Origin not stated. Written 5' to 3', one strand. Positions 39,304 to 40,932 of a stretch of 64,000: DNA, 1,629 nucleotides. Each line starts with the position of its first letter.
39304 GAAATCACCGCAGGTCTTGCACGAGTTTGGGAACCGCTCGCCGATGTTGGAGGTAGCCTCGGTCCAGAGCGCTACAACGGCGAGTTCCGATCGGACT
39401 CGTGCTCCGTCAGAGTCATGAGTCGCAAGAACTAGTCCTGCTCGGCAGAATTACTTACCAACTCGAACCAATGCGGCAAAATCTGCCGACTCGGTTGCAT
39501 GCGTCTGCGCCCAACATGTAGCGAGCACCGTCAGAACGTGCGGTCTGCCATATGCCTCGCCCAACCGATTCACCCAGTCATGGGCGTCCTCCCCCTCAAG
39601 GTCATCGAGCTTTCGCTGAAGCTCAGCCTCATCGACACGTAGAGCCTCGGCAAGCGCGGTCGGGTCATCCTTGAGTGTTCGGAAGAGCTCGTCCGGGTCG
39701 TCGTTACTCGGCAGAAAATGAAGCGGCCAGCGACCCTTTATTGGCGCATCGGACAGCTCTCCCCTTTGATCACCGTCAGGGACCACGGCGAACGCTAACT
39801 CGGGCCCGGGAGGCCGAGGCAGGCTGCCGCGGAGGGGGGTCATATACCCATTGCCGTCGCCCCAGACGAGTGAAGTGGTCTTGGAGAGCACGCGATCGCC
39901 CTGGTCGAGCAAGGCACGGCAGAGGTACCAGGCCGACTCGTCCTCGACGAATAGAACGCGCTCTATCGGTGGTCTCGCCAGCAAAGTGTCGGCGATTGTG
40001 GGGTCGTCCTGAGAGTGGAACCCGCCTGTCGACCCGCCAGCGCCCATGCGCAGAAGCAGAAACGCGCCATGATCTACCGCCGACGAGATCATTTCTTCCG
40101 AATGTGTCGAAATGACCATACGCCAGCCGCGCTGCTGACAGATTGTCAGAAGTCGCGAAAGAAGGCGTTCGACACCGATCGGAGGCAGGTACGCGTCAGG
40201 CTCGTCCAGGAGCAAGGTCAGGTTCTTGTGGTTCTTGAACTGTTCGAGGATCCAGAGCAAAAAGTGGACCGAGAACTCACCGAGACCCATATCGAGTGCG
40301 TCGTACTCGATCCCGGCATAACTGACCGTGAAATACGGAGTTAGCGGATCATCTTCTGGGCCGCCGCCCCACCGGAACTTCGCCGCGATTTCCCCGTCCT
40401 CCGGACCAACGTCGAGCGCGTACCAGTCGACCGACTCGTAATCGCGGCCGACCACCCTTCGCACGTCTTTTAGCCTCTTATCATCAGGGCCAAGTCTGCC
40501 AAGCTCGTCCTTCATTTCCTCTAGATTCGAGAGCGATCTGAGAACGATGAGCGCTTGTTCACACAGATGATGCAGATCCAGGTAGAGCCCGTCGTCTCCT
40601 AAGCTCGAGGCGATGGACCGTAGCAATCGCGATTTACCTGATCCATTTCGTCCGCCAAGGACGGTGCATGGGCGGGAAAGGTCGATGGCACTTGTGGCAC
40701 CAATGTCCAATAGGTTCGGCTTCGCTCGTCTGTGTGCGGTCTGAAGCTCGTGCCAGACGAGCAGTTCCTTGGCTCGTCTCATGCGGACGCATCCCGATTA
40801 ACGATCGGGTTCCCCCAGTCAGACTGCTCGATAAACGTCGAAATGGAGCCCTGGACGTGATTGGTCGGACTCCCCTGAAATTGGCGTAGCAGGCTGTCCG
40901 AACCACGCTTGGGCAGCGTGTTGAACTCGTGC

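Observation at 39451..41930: Translationally coupled DUF262 + ABC-ATPase/TOPRIM (OLD-like) gene pair: candidate uncharacterised anti-phage module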

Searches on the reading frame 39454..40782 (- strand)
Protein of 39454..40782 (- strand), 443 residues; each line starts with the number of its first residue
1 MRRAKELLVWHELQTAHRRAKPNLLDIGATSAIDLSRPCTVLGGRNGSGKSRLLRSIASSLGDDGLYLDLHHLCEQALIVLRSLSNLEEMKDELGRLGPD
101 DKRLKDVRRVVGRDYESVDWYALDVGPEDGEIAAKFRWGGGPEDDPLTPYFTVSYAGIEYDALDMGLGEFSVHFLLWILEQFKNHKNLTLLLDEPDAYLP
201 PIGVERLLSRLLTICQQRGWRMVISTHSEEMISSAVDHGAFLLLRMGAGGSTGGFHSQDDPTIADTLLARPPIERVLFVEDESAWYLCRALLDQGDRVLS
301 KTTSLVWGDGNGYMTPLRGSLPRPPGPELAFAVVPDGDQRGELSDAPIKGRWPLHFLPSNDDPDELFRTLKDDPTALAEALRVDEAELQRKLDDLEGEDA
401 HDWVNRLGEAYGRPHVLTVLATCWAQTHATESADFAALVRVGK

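Call 3: search_protein_families(library=pfam, proteins=[window:39454-40782:-], max_evalue=0.1)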
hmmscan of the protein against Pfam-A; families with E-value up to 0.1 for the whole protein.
window:39454-40782:- (443 aa): 8 families
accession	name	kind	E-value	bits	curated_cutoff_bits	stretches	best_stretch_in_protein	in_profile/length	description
PF13175.12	AAA_15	-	3.8e-07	30.5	32.1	1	171-232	310-374/374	AAA ATPase domain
PF13304.12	AAA_21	-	5.1e-07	30.5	27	1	164-232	237-303/304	AAA domain, putative AbiEii toxin, Type IV TA system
PF13191.12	AAA_16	-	8.1e-05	23.6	32.6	1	38-96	25-85/167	AAA ATPase domain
PF02463.25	SMC_N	-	9.7e-05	22.3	40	1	30-64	17-51/220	RecF/RecN/SMC N terminal domain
PF13401.12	AAA_22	-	0.00015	22.5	27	1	36-93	4-64/130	AAA domain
PF13476.12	AAA_23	-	0.00034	21.7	27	1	33-63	15-45/201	AAA domain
PF05729.18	NACHT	-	0.0076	16.5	26.7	1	40-69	3-32/167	NACHT domain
PF00005.33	ABC_tran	-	0.031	15.3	25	1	40-61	14-35/137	ABC transporter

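Call 4: search_protein_families(library=padloc, proteins=[window:39454-40782:-], max_evalue=0.1)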
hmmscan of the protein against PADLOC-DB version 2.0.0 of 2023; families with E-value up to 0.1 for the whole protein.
window:39454-40782:- (443 aa): 84 families (the best 25 are shown)
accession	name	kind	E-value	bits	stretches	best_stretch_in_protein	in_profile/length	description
PDLC02914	ATPase-Toprim_I-B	-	2.8e-11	41.2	1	174-282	191-295/443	-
PDLC02358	Old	-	3.5e-11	40.6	1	184-244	282-341/578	Old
PDLC03878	NsnB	-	3.8e-10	38.1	2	185-233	235-282/345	-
PDLC02981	AriAB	-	8.9e-10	35.9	1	174-267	319-412/694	-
PDLC04180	HEC-01A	-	2.5e-09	34.8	1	175-265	265-354/382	-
PDLC04140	mad8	-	4.8e-09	34.2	1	32-232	19-237/314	mads_8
PDLC02980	AriA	-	1.2e-08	33.2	2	157-232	230-303/304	-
PDLC04149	HEC-04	-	1.5e-08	31.7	1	154-383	201-417/494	-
PDLC02979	AriA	-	1.6e-08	32.7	2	172-232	310-373/373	-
PDLC00308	PtuA1|PtuA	-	2.3e-08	31.5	2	159-239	274-355/449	AAA ATPase domain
PDLC00290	PtuA1|PtuA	-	3.9e-08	31.1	2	32-64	18-50/414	AAA ATPase domain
PDLC00273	PtuA1|PtuA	-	6.3e-08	30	2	165-242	203-279/375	AAA ATPase domain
PDLC04135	mad3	-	2.5e-06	25.3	2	190-240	287-335/374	mads_3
PDLC00285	PtuA1|PtuA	-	7.4e-06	23.4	1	39-61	28-50/432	AAA ATPase domain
PDLC00091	GajA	-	1.5e-05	22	1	187-239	297-348/627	AAA ATPase domain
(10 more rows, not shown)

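Call 5: search_protein_families(library=ncbifam, proteins=[window:39454-40782:-], max_evalue=0.1)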
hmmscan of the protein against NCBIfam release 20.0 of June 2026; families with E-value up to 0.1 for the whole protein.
window:39454-40782:- (443 aa): 36 families (the best 25 are shown)
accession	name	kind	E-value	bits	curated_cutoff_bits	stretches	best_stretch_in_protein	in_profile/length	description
TIGR01166.1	cbiO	subfamily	2.5e-06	27.1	211.8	1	189-230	148-188/190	cobalt ABC transporter, ATP-binding protein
TIGR04521.1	ECF_ATPase_2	equivalog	9.6e-05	21.6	330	1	189-238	165-214/279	energy-coupling factor transporter ATPase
NF040873.1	AztA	equivalog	0.0001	21.9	220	1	39-61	20-42/191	zinc ABC transporter ATP-binding protein AztA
TIGR03740.1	galliderm_ABC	subfamily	0.00016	21.4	309.75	1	189-238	145-193/223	lantibiotic protection ABC transporter ATP-binding subunit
NF010171.0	PRK13652.1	equivalog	0.00017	20.8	476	1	189-238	158-207/277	cobalt transporter ATP-binding subunit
NF002981.0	PRK03695.1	equivalog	0.0002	20.8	281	0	184-230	153-198/253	vitamin B12 ABC transporter ATP-binding protein BtuD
TIGR02315.1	ABC_phnC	equivalog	0.00036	20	266.1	1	189-232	166-209/243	phosphonate ABC transporter ATP-binding protein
NF041774.1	tung_ATPbind_TupC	equivalog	0.0009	18.3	400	1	38-58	27-47/319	tungstate ABC transporter ATP-binding protein TupC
NF010157.0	PRK13636.1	equivalog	0.00094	18.4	463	1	189-238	162-211/285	cobalt transporter ATP-binding subunit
NF010068.0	PRK13548.1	equivalog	0.00097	18.3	261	0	40-61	34-55/261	heme ABC transporter ATP-binding protein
TIGR01189.1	ccmA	equivalog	0.0011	18.7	131.6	0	41-59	30-48/198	heme ABC exporter ATP-binding protein CcmA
NF000355.4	ribo_prot_ABC_F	equivalog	0.0015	17.5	380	0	42-61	344-363/499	ribosomal protection-like ABC-F family protein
NF010159.0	PRK13638.1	equivalog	0.0021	17.5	489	1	189-237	157-204/271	energy-coupling factor ABC transporter ATP-binding protein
TIGR00972.1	3a0107s01c2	equivalog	0.0039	16.6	343.2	0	190-243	166-217/248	phosphate ABC transporter ATP-binding protein PstB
TIGR04435.1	restrict_AAA_1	hypoth_equivalog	0.0044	15.8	300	0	40-59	40-59/568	restriction system-associated AAA family ATPase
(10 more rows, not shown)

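Call 17: search_solved_structures(query=window:39454-40782:-, max_evalue=1, show_alignments=2)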
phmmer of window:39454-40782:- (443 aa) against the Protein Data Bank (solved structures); distinct sequences matched with E-value up to 1: 13.
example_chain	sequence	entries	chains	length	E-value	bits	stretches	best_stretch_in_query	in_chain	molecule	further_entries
5x3x_A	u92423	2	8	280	0.0012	20.7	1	189-273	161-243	Cobalt ABC transporter ATP-binding protein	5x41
5x40_A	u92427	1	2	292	0.0032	19.3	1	189-273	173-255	Cobalt ABC transporter ATP-binding protein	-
6p74_A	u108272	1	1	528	0.011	17.6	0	162-229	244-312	Putative ATP-dependent endonuclease of the OLD family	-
3gfo_A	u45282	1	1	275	0.014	17.2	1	189-237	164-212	Cobalt import ATP-binding protein cbiO 1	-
9k3x_C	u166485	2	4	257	0.026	16.3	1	189-244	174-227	Phosphate import ATP-binding protein PstB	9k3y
7z15_K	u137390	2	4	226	0.051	15.3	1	36-76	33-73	Alpha-D-ribose 1-methylphosphonate 5-triphosphate synthase subunit PhnL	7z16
9k3s_C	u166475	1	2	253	0.065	15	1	189-244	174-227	Phosphate import ATP-binding protein PstB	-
4huq_A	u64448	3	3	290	0.22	13.2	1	189-238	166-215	Energy-coupling factor transporter ATP-binding protein EcfA 1 | Energy-coupling factor transporter ATP-binding protein EcfA2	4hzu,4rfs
9kym_B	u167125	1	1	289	0.22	13.2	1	189-238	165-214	Energy-coupling factor transporter ATP-binding protein EcfA2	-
8ux9_B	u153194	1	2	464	0.33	12.6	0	33-64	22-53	AriA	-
8v45_A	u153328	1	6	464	0.33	12.6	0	33-64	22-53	AriA antitoxin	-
5b57_C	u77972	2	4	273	0.37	12.4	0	10-61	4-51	Hemin import ATP-binding protein HmuV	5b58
8v46_A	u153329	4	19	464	0.84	11.3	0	33-64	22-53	AriA antitoxin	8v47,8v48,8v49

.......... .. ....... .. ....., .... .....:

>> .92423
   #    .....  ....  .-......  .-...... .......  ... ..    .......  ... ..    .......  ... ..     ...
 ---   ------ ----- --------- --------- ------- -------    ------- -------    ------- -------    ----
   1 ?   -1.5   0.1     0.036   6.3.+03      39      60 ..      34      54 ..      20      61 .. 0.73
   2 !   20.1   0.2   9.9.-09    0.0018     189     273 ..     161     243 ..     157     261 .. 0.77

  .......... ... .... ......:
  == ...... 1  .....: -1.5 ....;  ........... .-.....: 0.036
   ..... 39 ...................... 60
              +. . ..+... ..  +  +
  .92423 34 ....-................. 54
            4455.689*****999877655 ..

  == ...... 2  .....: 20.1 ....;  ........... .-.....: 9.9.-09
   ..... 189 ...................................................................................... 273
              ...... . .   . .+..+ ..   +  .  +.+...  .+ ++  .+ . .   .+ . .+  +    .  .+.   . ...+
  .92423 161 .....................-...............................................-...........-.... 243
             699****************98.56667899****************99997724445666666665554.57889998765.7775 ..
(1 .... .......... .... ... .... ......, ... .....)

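Call 19: find_homologous_proteins(query=window:39454-40782:-, max_evalue=0.001)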
Query window:39454-40782:- (443 aa): 235 proteins with E <= 0.001 among 8000 candidates; the best 120 are listed.
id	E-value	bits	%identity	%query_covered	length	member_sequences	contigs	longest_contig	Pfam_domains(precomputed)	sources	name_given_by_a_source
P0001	4.5e-276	934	92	100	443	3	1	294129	PF13175.13,PF13304.13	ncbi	-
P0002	8.9e-270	913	91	100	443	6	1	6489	PF13175.13,PF13304.13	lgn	-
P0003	1.6e-249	846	83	100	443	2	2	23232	PF13175.13,PF13304.13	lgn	-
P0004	2.2e-247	839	83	100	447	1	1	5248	PF13175.13,PF13476.13,PF02463.26,PF13304.13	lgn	-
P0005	5.8e-247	838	83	100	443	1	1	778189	PF13175.13,PF13304.13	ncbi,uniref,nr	ncbi:hypothetical protein [Microbacterium sp. AG157]|uniref:hypothetical protein n=1 Tax=Microbacter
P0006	1.1e-232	791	78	100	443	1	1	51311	PF13175.13,PF13476.13,PF13304.13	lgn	-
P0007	4.5e-232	789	77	100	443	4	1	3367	PF13175.13,PF13304.13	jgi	jgi:hypothetical protein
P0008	6.3e-229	778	75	100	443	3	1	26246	PF13175.13,PF13304.13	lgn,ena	-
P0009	3.0e-203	694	82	82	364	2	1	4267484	-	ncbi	ncbi:MAG: hypothetical protein PIR02_12435 [Microbacterium enclense]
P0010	2.1e-196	671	67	99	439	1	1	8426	PF13304.13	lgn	-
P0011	6.8e-194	663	67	100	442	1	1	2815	PF13304.13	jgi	jgi:energy-coupling factor transporter ATP-binding protein EcfA2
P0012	4.3e-192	657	65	99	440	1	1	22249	PF13304.13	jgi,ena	-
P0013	2.6e-191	654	66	99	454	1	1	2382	PF13304.13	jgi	jgi:predicted ATPase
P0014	8.7e-182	623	73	82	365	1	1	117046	-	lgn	-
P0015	6.2e-177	607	62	99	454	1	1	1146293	PF13175.13,PF13304.13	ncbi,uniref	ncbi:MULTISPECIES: hypothetical protein [unclassified Microbacterium]|uniref:hypothetical protein n=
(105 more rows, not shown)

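Call 22: search_solved_structures(query=A1, max_evalue=1, show_alignments=3)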
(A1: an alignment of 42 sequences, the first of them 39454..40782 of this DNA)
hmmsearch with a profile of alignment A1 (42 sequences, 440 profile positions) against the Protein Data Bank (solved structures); distinct sequences matched with E-value up to 1: 71 (the best 60 are shown).
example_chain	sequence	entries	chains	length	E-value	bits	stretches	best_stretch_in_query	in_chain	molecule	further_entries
6p74_A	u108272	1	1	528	9.5e-07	31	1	149-261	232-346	Putative ATP-dependent endonuclease of the OLD family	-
3gfo_A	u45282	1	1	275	5.4e-05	25.2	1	185-230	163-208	Cobalt import ATP-binding protein cbiO 1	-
7mbz_C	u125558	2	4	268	0.00015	23.7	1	185-239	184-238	ABC transporter, ATP-binding protein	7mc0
5x3x_A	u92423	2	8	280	0.00019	23.4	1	186-268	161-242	Cobalt ABC transporter ATP-binding protein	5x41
4huq_A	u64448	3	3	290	0.0002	23.3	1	185-239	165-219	Energy-coupling factor transporter ATP-binding protein EcfA 1 | Energy-coupling factor transporter ATP-binding protein EcfA2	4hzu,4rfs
9kym_B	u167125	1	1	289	0.0002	23.3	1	185-239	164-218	Energy-coupling factor transporter ATP-binding protein EcfA2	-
8ee4_A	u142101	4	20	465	0.0013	20.6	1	184-252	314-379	PtuA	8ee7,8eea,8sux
5x40_A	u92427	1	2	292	0.0018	20.2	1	186-268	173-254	Cobalt ABC transporter ATP-binding protein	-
8s7v_K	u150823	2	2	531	0.0019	20.1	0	182-235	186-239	Glycine betaine/carnitine/choline transport ATP-binding protein OpuCA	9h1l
9k3x_C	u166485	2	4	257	0.002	20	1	186-242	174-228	Phosphate import ATP-binding protein PstB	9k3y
8ux9_B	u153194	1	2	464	0.0039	19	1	29-63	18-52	AriA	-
8v45_A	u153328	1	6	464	0.0039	19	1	29-63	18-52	AriA antitoxin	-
2nq2_C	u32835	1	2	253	0.0064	18.3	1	185-250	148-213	Hypothetical ABC transporter ATP-binding protein HI1470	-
7z15_K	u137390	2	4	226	0.007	18.2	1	29-68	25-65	Alpha-D-ribose 1-methylphosphonate 5-triphosphate synthase subunit PhnL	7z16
4yms_J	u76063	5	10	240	0.0086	17.9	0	26-93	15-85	ABC-type polar amino acid transport system, ATPase component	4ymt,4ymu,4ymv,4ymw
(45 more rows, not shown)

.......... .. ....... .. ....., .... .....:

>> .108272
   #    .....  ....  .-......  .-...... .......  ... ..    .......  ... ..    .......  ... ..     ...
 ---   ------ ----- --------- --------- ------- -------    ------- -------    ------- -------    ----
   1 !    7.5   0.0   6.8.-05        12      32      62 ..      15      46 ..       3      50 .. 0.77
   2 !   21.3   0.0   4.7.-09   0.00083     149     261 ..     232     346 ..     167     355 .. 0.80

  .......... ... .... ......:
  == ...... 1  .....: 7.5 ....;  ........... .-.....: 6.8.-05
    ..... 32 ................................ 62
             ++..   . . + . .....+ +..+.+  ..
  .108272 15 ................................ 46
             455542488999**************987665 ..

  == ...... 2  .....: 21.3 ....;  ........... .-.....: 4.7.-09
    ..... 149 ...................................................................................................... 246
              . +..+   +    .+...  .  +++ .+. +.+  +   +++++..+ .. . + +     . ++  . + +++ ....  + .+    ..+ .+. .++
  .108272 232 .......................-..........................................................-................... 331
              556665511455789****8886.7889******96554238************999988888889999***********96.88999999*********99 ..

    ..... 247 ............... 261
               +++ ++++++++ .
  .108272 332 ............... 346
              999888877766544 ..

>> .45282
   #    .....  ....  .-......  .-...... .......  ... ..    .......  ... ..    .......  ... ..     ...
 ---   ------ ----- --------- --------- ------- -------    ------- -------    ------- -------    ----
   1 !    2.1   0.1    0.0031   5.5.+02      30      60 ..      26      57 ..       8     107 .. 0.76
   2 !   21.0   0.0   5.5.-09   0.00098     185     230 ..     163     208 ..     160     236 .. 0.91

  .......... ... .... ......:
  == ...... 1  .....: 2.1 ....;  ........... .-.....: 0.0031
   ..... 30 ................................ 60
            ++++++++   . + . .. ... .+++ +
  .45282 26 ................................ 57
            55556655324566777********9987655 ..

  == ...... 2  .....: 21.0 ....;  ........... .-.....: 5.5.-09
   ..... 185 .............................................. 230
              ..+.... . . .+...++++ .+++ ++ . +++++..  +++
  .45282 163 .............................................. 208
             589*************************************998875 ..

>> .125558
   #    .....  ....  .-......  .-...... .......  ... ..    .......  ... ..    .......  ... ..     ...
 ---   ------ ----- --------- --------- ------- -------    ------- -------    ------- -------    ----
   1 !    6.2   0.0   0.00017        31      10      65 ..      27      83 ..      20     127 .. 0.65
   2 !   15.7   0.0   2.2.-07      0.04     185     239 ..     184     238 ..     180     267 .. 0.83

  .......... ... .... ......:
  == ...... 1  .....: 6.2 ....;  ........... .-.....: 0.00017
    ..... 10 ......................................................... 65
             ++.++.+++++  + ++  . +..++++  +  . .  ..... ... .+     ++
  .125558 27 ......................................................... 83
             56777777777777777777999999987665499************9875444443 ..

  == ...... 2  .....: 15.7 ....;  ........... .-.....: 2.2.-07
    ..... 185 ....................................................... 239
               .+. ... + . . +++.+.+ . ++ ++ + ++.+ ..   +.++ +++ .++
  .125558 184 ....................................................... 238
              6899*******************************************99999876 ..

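Call 23: find_related_loci(query=A1, collection=genome_contigs, flank=7000)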
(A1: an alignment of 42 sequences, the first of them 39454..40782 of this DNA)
Query A1 (443 aa) in genome_contigs; peptide patterns used: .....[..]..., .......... (x = any residue, [..] = any of these).
22 stretches matched a pattern; 15 encode a relative of the query (tblastn E <= 1e-3); 15 distinct loci.
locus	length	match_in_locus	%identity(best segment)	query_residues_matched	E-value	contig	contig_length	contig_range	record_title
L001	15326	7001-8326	92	1-442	0e+0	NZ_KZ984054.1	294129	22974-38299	Microbacterium halotolerans strain YIM 70130 Scaffold4, whole genome shotgun sequence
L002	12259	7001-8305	54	1-440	3e-147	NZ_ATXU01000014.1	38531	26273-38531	Leucobacter chironomi DSM 19883 H629DRAFT_scaffold00014.14_C, whole genome shotgun sequence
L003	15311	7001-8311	53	1-442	3e-145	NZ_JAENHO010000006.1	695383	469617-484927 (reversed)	Paractinoplanes lichenicola strain LDG1-01 NODE_6_length_695383_cov_34.790358, whole genome shotgun sequence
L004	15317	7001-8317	51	1-442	1e-139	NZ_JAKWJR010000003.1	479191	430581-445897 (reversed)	Nocardioides sp. SR21 Scaffold3, whole genome shotgun sequence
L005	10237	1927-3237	50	1-442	2e-137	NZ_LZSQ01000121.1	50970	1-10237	Mycobacterium sp. 852002-51961_SCH5331710 contig_86, whole genome shotgun sequence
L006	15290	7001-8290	50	1-436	7e-135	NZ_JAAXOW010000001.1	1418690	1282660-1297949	Sanguibacter hominis ATCC BAA-789 W8040_1, whole genome shotgun sequence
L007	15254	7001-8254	52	1-424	1e-132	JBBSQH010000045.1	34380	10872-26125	MAG: Actinomycetales bacterium isolate LS6_sbin.81 LS6_sbin.81_K_2048503_L_34380_cov_18.9947, whole genome shotgun seque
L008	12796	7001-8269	50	1-428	5e-130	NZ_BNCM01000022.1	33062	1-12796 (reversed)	Sinomonas cellulolyticus strain KCTC 49339 sequence22, whole genome shotgun sequence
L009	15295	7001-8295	55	1-440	6e-130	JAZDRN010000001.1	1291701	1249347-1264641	Actinomycetaceae bacterium L2_0104 L2_0104_1_length_1291701_cov_10.729799, whole genome shotgun sequence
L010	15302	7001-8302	47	1-436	3e-129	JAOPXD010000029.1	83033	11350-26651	MAG: Marmoricola sp. isolate RYN_191 scaffold_192368, whole genome shotgun sequence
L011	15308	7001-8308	48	1-440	7e-128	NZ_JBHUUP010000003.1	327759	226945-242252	Cellulosimicrobium sp. NPDC057127 NPDC057127_349_C1.ctg-0003, whole genome shotgun sequence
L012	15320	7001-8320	46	1-440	3e-125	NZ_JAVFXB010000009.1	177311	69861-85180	Kocuria arenosa strain CPCC 205236 Scaffold8_1, whole genome shotgun sequence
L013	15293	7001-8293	44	1-435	3e-120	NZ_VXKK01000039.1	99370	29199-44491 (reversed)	Corynebacterium flavescens strain CCUG 28791T contig_0000039, whole genome shotgun sequence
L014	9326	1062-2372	51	1-442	2e-141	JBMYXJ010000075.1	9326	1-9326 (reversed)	MAG: Mycobacterium sp. isolate ME_XS_2210_bin_1 ME_XS_2210_bin_1_74, whole genome shotgun sequence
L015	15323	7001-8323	42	1-442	5e-112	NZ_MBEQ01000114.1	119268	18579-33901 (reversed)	Mycobacterium sp. GA-1841 contig_90, whole genome shotgun sequence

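Call 30: predict_structure(alignment_id=A1)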
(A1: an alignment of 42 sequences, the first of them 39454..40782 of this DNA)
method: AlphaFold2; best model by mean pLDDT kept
length: 443 residues; sequences in the alignment: 42
mean_pLDDT: 90.3   pTM: 0.70
mean pLDDT of the five models: 90.3, 89.6, 89.2, 88.3, 87.5
residues with pLDDT >= 90: 287; 70-90: 149; 50-70: 7; < 50: 0
segments of 3 or more residues with pLDDT < 50: none
pLDDT, mean of each block of 10 residues (from residue 1): 76 87 88 93 92 94 94 93 89 84 93 94 86 81 86 96 95 96 92 94 90 94 95 91 87 88 82 89 96 92 86 81 83 91 83 90 95 94 96 93 96 96 96 93 65
secondary structure, 60 per line:
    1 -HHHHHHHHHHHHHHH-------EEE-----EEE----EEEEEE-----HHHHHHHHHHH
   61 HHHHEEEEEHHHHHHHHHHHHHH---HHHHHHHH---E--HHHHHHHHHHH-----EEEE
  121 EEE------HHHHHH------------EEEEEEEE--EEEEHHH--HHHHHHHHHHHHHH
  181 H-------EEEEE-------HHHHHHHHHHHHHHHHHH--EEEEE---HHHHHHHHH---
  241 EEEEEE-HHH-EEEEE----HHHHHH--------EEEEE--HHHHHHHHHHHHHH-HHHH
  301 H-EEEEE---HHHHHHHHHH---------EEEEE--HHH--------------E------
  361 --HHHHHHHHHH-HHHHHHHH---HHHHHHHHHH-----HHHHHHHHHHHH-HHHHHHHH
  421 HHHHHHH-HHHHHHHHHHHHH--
elements in order: H2-16 E24-26 E32-34 E39-44 H50-64 E65-69 H70-83 H87-94 H101-111 E117-123 H130-135 E148-155 E158-161 H167-181 E189-193 H201-218 E221-225 H229-237 E241-246 E252-256 H261-266 E275-279 H282-295 H297-301 E303-307 H311-320 E330-334 H363-372 H374-381 H385-394 H400-411 H413-427 H429-441
